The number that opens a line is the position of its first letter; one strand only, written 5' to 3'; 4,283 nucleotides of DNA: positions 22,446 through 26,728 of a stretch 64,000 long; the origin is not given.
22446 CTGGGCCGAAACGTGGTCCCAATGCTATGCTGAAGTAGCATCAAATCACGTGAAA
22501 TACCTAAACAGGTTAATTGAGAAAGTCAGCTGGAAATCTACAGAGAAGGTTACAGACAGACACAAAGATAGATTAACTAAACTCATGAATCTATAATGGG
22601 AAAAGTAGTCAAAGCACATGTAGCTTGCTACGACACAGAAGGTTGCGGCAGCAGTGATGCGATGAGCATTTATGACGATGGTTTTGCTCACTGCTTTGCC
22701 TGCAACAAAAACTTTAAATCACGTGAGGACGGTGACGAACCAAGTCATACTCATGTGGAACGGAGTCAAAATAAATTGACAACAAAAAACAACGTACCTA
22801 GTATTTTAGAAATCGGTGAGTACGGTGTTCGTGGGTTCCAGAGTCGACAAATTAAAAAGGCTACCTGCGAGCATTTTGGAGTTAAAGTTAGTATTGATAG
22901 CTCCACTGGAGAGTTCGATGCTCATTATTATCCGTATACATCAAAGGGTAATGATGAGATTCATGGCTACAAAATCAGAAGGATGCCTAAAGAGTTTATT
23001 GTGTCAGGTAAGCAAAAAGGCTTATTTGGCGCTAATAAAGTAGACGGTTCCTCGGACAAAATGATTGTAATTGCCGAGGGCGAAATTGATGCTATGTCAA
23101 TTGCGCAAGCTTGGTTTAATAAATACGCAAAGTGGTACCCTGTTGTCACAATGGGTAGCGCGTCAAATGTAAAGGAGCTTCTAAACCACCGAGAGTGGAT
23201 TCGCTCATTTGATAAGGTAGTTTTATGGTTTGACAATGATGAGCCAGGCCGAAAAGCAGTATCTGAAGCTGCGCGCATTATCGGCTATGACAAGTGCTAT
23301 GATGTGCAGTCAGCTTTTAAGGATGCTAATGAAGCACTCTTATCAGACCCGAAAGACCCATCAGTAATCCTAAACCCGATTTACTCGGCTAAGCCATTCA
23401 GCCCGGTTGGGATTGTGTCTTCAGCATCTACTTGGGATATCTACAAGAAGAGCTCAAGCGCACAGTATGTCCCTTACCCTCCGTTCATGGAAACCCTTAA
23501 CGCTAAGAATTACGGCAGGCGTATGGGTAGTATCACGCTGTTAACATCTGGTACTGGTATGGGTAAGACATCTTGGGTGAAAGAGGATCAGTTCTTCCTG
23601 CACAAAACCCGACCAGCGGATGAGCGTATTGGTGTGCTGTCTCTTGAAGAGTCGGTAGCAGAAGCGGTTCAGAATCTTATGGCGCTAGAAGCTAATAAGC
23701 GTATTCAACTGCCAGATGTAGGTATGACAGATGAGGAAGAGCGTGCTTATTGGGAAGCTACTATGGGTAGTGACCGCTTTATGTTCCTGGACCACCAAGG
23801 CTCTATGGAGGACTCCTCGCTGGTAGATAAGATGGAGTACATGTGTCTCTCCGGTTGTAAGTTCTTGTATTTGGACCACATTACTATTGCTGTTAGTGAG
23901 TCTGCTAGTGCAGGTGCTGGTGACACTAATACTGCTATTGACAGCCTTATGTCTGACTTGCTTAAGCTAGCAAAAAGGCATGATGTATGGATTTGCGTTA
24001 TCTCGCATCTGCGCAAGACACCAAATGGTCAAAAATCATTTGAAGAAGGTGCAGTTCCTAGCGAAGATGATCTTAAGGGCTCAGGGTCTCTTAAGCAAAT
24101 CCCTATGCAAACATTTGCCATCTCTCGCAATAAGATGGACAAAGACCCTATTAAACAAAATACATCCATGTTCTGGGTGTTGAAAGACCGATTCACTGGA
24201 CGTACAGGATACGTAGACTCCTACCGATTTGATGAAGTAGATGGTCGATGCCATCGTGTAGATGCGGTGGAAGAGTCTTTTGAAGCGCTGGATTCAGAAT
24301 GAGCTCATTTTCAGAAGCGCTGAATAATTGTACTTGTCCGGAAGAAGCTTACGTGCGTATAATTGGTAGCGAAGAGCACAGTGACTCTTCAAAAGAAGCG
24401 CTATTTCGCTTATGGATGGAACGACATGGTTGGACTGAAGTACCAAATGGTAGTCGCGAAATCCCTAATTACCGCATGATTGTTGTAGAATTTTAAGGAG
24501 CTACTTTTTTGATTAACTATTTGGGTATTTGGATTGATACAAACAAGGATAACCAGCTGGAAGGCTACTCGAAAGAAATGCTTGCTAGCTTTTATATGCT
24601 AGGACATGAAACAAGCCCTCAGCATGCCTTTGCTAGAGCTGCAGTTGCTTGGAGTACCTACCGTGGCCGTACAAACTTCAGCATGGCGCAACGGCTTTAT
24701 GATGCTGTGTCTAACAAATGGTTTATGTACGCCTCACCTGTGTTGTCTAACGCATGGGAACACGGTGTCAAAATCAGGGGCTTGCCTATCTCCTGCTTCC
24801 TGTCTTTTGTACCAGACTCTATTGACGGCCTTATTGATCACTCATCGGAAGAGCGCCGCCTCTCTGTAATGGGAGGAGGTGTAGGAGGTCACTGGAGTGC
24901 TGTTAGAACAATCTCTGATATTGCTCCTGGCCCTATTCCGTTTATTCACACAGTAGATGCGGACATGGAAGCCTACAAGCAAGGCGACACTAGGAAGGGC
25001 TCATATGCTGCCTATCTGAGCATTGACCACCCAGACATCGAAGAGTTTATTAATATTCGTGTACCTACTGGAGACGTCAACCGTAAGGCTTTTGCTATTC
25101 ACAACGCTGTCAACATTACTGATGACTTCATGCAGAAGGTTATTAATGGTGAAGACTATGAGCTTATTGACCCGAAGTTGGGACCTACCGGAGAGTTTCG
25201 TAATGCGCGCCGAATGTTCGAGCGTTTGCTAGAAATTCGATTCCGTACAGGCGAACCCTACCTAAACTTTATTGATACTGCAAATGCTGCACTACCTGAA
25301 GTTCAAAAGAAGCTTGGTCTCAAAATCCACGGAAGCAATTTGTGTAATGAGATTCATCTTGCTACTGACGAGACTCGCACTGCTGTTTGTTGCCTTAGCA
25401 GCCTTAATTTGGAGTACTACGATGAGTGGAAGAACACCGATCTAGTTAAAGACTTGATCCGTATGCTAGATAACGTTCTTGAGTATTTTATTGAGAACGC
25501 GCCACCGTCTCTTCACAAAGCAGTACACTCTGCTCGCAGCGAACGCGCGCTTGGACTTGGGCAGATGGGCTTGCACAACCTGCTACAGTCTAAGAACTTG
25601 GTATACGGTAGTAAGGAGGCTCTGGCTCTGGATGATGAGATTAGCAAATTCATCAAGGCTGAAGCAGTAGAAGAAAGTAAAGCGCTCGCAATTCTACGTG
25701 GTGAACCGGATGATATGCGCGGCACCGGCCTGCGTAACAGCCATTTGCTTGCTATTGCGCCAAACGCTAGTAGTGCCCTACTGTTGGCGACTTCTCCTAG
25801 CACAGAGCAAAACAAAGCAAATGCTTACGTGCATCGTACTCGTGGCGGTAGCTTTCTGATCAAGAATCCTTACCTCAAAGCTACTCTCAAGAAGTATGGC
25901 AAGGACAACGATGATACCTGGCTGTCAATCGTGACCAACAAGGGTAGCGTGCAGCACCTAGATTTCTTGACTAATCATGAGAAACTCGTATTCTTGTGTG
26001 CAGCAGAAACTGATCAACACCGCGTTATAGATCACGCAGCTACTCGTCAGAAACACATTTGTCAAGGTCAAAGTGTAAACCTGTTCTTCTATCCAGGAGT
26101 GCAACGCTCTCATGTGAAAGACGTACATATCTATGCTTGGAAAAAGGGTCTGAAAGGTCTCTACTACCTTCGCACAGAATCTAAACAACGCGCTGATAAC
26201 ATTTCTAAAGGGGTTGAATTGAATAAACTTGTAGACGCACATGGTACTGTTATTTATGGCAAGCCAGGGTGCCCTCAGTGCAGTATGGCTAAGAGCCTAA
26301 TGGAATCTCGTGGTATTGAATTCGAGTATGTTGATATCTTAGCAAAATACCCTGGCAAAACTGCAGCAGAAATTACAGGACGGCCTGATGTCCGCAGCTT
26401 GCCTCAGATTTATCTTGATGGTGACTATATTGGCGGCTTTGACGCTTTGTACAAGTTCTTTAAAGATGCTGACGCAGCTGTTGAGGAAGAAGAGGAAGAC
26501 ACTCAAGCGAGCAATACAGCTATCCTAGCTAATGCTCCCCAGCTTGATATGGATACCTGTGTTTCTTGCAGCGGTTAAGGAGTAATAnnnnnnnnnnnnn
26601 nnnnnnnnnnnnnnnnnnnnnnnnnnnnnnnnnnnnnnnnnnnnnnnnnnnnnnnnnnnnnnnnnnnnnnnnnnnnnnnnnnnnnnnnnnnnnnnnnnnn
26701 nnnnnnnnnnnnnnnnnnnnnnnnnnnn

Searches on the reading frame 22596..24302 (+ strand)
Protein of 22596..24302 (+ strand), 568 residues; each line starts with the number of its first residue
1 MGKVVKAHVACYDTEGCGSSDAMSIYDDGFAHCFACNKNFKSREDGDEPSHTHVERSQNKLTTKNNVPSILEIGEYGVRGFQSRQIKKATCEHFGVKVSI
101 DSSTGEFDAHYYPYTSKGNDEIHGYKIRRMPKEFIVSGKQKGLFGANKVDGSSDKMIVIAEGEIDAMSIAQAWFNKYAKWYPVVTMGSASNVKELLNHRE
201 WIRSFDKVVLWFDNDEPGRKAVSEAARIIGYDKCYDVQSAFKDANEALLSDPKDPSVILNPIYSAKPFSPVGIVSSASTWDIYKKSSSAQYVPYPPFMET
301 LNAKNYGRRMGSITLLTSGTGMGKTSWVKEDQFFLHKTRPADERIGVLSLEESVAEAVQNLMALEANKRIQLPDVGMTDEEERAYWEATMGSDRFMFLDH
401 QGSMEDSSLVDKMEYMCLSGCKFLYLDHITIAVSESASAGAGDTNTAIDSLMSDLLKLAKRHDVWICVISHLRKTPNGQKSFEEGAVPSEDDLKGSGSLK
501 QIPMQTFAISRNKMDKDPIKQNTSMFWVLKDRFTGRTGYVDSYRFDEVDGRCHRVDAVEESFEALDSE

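Call 40: search_protein_families(library=phrogs, proteins=[window:22596-24302:+], max_evalue=0.00001)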
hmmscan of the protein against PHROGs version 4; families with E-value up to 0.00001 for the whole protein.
window:22596-24302:+ (568 aa): 7 families
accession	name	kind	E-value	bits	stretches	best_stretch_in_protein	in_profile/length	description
phrog_239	-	DNA, RNA and nucleotide metabolism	1.7e-143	481.4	1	5-563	39-607/801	DNA primase/helicase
phrog_19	-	DNA, RNA and nucleotide metabolism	1.3e-16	61.6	1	299-556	340-588/621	DnaB-like replicative helicase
phrog_47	-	DNA, RNA and nucleotide metabolism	8.9e-16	58.6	1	16-253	63-327/947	DNA primase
phrog_243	-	DNA, RNA and nucleotide metabolism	1.2e-10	41.8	1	283-532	9-242/273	DnaB-like replicative helicase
phrog_849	-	DNA, RNA and nucleotide metabolism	1.5e-08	35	1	126-250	211-330/435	DNA primase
phrog_6444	-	DNA, RNA and nucleotide metabolism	1.7e-08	34.7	1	151-229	256-326/577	DNA primase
phrog_5482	-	unknown function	5.1e-07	29.8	1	290-530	30-273/341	-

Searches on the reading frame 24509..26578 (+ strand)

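Call 40: search_protein_families(library=phrogs, proteins=[window:24509-26578:+], max_evalue=0.00001)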
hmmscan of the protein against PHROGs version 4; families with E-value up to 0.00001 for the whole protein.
window:24509-26578:+ (689 aa): 12 families
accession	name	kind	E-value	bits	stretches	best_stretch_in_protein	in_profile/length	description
phrog_84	-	DNA, RNA and nucleotide metabolism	2.6e-157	526.6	1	2-599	183-802/975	ribonucleoside-diphosphate reductase large subunit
phrog_3844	-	moron, auxiliary metabolic gene and host takeover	3.1e-55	188.9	2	403-564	307-440/451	NrdA-like aerobic NDP reductase large subunit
phrog_30939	-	DNA, RNA and nucleotide metabolism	6.7e-53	180.8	1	48-553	457-957/977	ribonucleotide reductase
phrog_3987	-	DNA, RNA and nucleotide metabolism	7.5e-40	137.9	2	8-223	132-356/467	ribonucleotide reductase large subunit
phrog_33412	-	unknown function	6.1e-27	95.1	1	438-567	3-133/140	-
phrog_12229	-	DNA, RNA and nucleotide metabolism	6.2e-23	82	2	160-284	472-577/577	ribonucleotide reductase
phrog_29665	-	unknown function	4.9e-22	79.5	1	286-418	4-150/150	-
phrog_22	-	DNA, RNA and nucleotide metabolism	1.4e-16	62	1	581-665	74-159/162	thioredoxin domain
phrog_22953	-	DNA, RNA and nucleotide metabolism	2.3e-12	48.3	1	130-222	12-104/201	ribonucleotide reductase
phrog_367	-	DNA, RNA and nucleotide metabolism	2.5e-09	36.9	1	160-555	280-650/701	ribonucleotide reductase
phrog_10616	-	DNA, RNA and nucleotide metabolism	1.6e-07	32.5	0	495-560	15-97/111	ribonucleotide reductase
phrog_6132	-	DNA, RNA and nucleotide metabolism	3.7e-07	30.7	1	58-134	183-256/530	ribonucleotide reductase large subunit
